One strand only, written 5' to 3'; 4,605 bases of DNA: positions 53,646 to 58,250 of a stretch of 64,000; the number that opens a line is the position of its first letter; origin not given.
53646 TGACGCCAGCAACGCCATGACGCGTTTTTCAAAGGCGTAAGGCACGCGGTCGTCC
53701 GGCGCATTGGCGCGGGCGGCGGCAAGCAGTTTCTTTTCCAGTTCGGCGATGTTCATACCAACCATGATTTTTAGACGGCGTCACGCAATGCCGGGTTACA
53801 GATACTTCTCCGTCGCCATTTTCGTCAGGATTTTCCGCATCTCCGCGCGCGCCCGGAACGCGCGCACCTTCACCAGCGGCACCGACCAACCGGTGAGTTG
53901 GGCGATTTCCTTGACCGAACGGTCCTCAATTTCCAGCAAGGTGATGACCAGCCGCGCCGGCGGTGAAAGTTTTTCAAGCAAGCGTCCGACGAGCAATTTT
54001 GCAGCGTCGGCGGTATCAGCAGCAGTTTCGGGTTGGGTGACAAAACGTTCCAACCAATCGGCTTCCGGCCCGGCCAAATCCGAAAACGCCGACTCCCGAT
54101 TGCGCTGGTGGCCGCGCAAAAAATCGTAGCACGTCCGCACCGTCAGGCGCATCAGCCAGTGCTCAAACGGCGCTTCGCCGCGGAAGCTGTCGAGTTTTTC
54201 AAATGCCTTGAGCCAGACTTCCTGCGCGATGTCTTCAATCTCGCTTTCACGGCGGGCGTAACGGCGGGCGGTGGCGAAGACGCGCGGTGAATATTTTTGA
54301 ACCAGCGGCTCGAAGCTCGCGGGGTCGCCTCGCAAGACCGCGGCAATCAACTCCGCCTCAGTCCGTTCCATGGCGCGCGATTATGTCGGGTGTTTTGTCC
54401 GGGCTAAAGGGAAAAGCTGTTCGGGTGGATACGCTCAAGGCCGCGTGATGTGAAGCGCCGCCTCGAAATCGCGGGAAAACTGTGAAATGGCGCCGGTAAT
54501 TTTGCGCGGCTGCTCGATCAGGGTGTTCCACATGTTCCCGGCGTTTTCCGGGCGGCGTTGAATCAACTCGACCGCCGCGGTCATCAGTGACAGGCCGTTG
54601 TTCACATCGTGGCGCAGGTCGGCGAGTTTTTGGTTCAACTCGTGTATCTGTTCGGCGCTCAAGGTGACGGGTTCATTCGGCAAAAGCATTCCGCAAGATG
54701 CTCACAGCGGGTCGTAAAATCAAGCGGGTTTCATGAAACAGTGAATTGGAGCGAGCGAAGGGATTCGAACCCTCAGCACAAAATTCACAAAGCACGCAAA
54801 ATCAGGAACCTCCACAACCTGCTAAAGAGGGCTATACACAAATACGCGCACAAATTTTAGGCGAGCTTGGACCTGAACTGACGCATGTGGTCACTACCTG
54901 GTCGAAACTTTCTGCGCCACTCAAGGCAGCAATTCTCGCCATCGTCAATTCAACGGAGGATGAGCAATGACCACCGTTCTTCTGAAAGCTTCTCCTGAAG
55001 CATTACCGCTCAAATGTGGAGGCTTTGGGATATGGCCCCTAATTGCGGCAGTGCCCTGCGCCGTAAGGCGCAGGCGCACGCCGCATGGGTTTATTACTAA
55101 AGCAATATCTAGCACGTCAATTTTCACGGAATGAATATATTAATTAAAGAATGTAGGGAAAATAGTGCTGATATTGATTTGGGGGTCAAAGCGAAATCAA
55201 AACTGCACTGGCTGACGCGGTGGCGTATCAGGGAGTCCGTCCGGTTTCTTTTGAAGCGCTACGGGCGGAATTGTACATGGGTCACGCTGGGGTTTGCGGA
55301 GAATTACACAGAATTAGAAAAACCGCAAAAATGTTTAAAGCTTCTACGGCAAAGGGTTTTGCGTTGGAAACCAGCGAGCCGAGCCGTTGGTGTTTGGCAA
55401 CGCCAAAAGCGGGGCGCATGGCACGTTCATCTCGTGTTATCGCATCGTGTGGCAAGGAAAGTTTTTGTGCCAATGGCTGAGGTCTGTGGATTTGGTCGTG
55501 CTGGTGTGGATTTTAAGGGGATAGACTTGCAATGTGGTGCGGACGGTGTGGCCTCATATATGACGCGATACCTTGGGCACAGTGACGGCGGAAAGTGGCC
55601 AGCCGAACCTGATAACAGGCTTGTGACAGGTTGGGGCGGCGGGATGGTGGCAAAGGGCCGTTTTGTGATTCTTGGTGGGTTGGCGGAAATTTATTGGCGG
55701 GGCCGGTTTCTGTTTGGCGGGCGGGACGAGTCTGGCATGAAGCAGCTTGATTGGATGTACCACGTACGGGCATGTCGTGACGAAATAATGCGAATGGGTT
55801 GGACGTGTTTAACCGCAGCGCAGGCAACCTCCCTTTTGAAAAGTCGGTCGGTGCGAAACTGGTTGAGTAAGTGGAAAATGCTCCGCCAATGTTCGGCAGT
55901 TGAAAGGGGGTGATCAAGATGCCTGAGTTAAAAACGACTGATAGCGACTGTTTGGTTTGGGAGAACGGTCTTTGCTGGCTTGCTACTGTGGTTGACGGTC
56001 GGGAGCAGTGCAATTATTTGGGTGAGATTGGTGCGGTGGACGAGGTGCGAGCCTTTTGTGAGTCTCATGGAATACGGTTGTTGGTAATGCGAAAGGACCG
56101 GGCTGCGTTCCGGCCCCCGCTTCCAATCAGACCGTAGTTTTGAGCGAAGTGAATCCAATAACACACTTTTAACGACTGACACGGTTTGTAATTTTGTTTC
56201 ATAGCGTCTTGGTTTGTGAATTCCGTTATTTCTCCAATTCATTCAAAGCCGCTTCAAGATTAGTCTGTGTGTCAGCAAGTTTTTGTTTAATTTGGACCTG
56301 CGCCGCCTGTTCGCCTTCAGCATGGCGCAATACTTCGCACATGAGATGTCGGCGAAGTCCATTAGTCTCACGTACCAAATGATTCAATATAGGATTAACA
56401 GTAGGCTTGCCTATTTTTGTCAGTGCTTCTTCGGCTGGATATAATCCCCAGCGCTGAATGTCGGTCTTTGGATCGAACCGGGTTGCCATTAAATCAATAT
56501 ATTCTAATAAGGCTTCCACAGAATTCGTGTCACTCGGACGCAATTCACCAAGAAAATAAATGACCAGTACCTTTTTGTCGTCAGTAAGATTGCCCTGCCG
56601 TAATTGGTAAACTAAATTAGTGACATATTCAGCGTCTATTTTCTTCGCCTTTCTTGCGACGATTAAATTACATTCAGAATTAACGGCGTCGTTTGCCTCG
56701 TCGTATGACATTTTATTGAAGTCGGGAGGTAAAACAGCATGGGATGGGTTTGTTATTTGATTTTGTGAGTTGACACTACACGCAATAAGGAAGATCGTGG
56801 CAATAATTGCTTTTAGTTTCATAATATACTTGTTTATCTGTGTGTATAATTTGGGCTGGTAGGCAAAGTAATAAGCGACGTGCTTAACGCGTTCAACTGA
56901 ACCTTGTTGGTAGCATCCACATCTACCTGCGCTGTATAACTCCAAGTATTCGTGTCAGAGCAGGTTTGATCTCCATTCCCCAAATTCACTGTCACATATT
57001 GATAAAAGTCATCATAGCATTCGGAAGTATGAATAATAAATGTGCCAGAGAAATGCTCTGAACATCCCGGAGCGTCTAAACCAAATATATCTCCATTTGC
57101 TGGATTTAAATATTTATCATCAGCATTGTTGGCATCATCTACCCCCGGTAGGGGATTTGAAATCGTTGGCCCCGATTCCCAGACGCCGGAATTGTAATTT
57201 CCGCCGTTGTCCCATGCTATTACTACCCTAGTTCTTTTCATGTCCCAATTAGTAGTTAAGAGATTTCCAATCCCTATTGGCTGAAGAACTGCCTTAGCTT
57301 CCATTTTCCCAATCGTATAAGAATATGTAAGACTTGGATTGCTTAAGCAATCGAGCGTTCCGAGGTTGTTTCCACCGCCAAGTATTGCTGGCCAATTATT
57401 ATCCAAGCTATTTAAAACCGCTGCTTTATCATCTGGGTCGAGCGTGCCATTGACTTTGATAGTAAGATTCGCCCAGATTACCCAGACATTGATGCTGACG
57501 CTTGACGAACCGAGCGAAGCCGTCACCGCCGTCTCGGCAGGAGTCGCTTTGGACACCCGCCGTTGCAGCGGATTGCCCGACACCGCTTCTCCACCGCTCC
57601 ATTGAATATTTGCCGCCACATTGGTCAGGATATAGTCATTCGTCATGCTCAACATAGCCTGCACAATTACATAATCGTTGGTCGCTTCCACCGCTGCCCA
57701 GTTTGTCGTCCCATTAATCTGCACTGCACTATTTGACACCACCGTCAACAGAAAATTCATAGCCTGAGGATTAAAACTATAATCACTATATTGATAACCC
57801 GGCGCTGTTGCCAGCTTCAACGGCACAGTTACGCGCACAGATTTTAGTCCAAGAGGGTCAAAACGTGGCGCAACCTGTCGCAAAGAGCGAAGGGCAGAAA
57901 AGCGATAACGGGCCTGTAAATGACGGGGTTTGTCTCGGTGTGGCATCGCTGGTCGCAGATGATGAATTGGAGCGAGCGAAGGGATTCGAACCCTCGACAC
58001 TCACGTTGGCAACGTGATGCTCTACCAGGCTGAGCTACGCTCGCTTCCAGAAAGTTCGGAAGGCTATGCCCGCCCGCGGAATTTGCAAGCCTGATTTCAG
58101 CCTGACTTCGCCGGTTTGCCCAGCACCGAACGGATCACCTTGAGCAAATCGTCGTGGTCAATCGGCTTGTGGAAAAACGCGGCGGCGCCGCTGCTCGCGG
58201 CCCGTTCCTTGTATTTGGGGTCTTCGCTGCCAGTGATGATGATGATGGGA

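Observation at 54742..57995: Integrase-less 3.2-kb element at tRNA-Gly encoding a HUH Rep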

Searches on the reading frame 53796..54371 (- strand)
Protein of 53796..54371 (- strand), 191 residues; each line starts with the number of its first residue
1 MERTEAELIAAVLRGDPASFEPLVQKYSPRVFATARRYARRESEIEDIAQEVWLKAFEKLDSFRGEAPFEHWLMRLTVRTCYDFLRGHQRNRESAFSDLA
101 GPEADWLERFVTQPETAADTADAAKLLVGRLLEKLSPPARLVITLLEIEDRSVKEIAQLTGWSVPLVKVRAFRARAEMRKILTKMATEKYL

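Call 107: search_protein_families(library=pfam, proteins=[L098:3928-5259:+, L098:3681-3923:+, L098:3172-3684:+, L098:2522-2959:+, L098:69-848:-], max_evalue=0.01)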
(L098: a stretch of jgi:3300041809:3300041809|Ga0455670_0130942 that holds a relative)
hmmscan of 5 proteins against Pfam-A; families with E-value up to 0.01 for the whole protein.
L098:3928-5259:+ (443 aa): 1 family
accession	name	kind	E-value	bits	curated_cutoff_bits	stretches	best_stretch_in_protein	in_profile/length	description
PF00589.27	Phage_integrase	-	4.9e-13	49.6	27.1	1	203-350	17-169/172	Phage integrase family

L098:3681-3923:+ (80 aa): 8 families
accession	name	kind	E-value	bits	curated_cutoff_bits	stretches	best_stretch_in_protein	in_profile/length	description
PF12728.13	HTH_17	-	8e-07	29.7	27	1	27-75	1-48/51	Helix-turn-helix domain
PF08220.18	HTH_DeoR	-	2.7e-06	27.4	21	1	24-66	11-54/57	DeoR-like helix-turn-helix domain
PF08280.17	HTH_Mga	-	7e-06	26.4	23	1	24-52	16-44/59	M protein trans-acting positive regulator (MGA) HTH domain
PF08279.18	HTH_11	-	4.1e-05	23.8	25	1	22-49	11-37/55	HTH domain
PF00376.29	MerR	-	0.00016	21.9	28.2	1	32-58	4-30/38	MerR family regulatory protein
PF13730.12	HTH_36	-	0.0022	18.2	25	1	27-49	25-47/55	Helix-turn-helix domain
PF13411.12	MerR_1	-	0.0053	17.3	21.6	1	30-65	3-38/69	MerR HTH family regulatory protein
PF13384.12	HTH_23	-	0.0053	17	24.6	0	28-46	18-36/50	Homeodomain-like domain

L098:3172-3684:+ (170 aa): 0 families

L098:2522-2959:+ (145 aa): 0 families

L098:69-848:- (259 aa): 2 families
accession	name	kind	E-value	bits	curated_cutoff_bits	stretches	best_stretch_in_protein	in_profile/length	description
PF23343.2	REP_ORF2-G2P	-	1.4e-07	32.1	27.8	1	66-169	12-98/99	Replication-associated protein ORF2/G2P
PF20199.4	RepSA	-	4.6e-05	23.2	34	1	126-179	274-317/438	Replication initiator protein, pSAM2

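Call 108: search_protein_families(library=ncbifam, proteins=[L098:3928-5259:+], max_evalue=0.01)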
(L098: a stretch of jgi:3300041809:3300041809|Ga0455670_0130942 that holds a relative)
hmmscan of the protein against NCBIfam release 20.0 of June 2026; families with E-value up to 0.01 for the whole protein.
L098:3928-5259:+ (443 aa): 1 family
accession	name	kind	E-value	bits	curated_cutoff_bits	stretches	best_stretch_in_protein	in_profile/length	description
NF040815.2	recomb_XerA_Arch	equivalog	1.1e-08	34.9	220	1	87-348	2-253/263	site-specific tyrosine recombinase/integron integrase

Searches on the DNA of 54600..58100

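Call 54: search_rna_families(source=window, start=54600, end=58100, threshold=evalue, max_evalue=1)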
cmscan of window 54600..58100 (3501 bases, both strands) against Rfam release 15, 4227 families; matches with E-value up to 1: 1.
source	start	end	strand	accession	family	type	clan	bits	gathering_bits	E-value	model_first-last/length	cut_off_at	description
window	57971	58044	-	RF00005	tRNA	Gene; tRNA;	CL00001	67.7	29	7.4e-14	1-71/71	no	tRNA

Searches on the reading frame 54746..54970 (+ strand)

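Call 6: search_protein_families(library=pfam, proteins=[window:54746-54970:+], max_evalue=1)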
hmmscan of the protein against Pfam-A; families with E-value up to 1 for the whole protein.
window:54746-54970:+ (74 aa): 2 families
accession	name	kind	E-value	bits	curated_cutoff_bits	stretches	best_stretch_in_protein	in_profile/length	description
PF23921.1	DUF7260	-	0.023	14.6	27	1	32-72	86-126/242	Domain of unknown function (DUF7260)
PF24151.2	ArlX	-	0.13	12.2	28.7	1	9-72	37-100/229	ArlX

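Call 7: search_protein_families(library=phrogs, proteins=[window:54746-54970:+], max_evalue=1)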
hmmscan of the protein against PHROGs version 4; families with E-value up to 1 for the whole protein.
window:54746-54970:+ (74 aa): 0 families
